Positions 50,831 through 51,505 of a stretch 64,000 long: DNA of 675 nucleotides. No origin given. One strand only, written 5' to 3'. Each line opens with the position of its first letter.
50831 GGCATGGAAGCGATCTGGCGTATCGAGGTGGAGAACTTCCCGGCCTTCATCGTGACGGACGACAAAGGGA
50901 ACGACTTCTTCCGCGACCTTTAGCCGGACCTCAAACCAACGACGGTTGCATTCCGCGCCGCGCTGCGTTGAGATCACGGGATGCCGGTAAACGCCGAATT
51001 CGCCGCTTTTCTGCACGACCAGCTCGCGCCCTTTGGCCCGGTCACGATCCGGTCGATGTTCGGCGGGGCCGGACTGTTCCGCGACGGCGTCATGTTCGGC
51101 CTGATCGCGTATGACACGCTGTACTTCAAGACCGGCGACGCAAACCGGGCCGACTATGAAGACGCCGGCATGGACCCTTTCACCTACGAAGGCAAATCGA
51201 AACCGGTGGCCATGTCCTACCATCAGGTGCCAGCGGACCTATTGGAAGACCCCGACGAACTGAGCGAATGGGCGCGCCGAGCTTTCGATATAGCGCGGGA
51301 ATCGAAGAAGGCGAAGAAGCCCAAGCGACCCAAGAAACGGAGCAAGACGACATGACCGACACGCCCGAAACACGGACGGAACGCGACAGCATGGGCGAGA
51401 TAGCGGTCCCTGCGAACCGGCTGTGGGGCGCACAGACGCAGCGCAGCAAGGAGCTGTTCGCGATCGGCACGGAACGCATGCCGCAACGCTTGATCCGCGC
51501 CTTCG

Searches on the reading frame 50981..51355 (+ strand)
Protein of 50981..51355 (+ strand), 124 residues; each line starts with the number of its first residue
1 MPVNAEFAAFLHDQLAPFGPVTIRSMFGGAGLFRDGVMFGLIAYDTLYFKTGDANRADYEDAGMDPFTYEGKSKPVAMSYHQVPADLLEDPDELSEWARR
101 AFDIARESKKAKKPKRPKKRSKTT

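Call 75: search_protein_families(library=pfam, proteins=[window:50981-51355:+], max_evalue=0.01)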
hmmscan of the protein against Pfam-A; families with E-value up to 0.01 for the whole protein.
window:50981-51355:+ (124 aa): 1 family
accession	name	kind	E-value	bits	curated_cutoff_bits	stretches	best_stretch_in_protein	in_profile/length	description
PF04993.18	TfoX_N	-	4.2e-33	113.8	30.1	1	13-103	1-89/91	TfoX N-terminal domain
